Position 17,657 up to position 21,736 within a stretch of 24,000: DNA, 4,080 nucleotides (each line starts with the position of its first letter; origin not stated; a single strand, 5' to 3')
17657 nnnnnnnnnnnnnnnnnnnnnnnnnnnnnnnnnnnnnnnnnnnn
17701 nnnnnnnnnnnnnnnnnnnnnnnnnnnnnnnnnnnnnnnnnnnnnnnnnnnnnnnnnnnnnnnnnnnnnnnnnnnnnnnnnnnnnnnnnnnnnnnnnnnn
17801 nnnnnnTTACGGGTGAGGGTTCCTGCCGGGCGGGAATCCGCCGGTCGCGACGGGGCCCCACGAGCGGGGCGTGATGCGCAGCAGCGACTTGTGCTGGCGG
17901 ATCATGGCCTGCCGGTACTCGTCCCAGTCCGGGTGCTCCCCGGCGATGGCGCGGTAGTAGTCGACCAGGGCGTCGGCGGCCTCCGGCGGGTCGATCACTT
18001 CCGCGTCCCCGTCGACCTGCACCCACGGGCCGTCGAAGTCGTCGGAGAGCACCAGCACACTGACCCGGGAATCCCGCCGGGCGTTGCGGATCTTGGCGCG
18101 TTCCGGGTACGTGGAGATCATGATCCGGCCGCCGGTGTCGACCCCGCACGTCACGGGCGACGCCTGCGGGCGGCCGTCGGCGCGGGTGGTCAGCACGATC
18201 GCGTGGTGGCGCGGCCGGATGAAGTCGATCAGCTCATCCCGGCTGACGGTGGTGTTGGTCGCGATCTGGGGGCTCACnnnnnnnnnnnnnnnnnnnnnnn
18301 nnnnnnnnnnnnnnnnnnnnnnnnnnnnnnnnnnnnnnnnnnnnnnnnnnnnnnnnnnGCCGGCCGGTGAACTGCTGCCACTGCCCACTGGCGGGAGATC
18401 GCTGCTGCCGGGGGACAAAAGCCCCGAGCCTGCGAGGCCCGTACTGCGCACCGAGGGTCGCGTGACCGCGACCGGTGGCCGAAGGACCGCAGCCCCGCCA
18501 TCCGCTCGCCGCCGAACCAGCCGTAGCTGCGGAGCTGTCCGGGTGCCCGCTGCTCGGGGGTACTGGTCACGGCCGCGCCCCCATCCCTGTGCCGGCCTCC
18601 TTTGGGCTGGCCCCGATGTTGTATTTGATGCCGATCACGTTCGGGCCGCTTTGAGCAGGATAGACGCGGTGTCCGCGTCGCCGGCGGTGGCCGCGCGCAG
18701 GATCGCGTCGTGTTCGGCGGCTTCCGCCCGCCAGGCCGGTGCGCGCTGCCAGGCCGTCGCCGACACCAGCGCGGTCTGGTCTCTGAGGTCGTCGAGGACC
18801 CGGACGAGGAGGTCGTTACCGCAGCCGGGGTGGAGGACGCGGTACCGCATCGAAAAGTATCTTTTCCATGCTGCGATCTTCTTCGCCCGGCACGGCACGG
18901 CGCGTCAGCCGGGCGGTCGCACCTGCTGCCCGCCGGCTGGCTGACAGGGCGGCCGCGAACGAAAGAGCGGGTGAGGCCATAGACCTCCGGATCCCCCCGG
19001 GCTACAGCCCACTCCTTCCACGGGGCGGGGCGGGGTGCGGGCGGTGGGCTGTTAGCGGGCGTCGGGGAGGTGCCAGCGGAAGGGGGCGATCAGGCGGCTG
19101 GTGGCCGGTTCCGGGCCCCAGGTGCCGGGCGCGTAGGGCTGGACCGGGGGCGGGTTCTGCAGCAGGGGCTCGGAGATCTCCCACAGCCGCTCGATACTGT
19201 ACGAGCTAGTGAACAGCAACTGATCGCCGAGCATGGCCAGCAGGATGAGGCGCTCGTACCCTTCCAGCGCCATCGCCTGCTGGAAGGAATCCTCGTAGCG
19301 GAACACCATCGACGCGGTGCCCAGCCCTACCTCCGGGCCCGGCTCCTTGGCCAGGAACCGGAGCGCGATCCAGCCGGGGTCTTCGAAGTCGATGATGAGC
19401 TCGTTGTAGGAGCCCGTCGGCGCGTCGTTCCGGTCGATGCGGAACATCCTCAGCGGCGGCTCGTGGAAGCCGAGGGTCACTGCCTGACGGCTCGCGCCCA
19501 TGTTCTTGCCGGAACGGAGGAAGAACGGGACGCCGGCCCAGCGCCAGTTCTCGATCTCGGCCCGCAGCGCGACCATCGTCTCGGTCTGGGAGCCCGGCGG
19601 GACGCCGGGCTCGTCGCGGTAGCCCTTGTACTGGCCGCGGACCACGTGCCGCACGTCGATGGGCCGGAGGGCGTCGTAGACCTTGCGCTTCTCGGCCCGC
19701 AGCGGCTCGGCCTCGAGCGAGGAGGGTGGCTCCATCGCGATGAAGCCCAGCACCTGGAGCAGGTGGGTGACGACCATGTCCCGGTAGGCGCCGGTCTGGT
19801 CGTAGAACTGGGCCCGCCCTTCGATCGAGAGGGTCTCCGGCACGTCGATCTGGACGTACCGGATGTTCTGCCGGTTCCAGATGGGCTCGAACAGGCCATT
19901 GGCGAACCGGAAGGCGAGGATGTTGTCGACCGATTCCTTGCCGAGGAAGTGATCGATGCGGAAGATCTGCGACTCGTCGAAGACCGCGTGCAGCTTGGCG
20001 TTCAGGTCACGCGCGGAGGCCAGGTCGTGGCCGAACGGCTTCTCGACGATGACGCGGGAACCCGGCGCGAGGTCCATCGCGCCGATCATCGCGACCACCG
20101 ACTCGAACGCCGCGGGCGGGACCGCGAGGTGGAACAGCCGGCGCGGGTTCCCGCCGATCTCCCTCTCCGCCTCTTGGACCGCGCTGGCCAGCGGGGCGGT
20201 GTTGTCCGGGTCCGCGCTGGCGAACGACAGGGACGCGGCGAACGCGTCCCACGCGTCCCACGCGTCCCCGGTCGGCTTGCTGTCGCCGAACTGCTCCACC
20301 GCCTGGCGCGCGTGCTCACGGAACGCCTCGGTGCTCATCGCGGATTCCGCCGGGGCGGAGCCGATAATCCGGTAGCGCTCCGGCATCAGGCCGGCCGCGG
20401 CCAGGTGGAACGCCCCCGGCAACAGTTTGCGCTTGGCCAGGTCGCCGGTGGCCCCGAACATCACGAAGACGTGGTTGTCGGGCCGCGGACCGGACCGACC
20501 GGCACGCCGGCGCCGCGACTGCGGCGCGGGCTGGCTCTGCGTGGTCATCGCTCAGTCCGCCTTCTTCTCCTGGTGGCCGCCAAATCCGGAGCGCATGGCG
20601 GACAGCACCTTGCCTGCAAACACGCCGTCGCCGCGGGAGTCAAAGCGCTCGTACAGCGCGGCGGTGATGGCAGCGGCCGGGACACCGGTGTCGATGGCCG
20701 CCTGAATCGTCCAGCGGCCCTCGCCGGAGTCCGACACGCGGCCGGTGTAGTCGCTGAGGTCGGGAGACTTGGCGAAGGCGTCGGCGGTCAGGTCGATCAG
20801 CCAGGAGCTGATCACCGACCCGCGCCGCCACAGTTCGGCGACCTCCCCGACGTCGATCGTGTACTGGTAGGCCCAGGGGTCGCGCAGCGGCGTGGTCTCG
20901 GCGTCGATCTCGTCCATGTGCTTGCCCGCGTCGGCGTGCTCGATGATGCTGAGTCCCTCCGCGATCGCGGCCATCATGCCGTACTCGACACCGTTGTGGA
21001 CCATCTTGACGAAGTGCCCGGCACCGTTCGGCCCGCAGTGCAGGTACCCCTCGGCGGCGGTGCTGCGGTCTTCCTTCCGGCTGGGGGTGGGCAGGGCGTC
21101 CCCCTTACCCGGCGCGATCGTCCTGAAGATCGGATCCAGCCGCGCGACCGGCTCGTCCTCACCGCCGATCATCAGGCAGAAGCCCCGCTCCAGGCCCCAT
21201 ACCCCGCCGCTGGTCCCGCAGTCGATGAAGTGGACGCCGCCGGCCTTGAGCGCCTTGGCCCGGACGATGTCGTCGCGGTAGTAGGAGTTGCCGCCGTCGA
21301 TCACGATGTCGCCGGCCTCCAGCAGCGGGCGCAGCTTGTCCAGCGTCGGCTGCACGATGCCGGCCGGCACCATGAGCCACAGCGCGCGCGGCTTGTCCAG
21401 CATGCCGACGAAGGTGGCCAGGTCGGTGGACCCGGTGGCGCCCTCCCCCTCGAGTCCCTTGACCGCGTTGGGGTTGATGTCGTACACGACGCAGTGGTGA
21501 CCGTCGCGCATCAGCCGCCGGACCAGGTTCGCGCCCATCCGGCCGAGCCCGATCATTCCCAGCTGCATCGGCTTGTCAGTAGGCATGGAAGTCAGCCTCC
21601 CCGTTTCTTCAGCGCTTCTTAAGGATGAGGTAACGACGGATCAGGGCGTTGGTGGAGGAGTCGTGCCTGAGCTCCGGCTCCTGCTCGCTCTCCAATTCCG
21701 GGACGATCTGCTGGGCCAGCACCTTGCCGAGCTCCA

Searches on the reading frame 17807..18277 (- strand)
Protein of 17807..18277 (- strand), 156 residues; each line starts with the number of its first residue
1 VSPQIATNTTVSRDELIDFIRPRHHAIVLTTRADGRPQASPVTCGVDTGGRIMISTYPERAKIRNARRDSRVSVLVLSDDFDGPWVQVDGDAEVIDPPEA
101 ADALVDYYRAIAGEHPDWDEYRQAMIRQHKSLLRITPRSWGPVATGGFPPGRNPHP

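Call 15: search_protein_families(library=pfam, proteins=[window:17807-18277:-], max_evalue=0.001)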
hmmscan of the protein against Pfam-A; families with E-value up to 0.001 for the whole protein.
window:17807-18277:- (156 aa): 3 families
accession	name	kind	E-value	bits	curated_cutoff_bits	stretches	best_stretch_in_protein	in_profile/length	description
PF01243.27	PNPOx_N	-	3e-18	66.7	28.1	1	14-141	3-117/120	Pyridoxamine 5'-phosphate oxidase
PF12900.13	Pyridox_ox_2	-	1e-08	35.7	27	1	12-138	1-134/140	Pyridoxamine 5'-phosphate oxidase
PF16242.11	Pyrid_ox_like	-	0.00014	21.8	28.8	1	14-101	4-91/149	Pyridoxamine 5'-phosphate oxidase like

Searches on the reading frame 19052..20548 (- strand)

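Call 15: search_protein_families(library=pfam, proteins=[window:19052-20548:-], max_evalue=0.001)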
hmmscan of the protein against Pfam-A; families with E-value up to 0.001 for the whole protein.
window:19052-20548:- (498 aa): 2 families
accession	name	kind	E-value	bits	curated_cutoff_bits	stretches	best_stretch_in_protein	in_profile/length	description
PF02781.21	G6PD_C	-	5e-85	285.6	27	1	211-484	1-286/296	Glucose-6-phosphate dehydrogenase, C-terminal domain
PF00479.28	G6PD_N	-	1.7e-50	172.7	22.1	1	29-209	1-183/183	Glucose-6-phosphate dehydrogenase, NAD binding domain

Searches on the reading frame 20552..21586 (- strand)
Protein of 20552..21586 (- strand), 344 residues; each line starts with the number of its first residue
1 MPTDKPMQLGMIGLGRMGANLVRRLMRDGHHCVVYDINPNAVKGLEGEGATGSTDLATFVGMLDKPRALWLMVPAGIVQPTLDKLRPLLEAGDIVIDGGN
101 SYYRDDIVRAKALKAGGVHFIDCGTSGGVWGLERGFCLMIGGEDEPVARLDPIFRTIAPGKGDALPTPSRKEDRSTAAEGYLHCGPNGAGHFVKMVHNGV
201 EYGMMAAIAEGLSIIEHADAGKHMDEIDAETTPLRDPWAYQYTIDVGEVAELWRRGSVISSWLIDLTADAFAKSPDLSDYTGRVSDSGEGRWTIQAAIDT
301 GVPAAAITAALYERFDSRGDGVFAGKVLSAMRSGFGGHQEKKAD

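Call 16: search_protein_families(library=pfam, proteins=[window:20552-21586:-], max_evalue=0.001)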
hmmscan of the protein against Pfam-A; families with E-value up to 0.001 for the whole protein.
window:20552-21586:- (344 aa): 4 families
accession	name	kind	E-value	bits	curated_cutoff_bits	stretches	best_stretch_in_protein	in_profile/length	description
PF03446.21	NAD_binding_2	-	6.1e-33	114.5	21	1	9-158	2-153/161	NAD binding domain of 6-phosphogluconate dehydrogenase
PF00393.24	6PGD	-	5.6e-20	72.3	27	1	190-218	1-29/290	6-phosphogluconate dehydrogenase, C-terminal domain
PF03807.23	F420_oxidored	-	9.3e-05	23.4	21.6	1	9-98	2-91/94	NADP oxidoreductase coenzyme F420-dependent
PF02254.24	TrkA_N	-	0.00056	20.7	23.8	1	12-50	4-42/116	TrkA-N domain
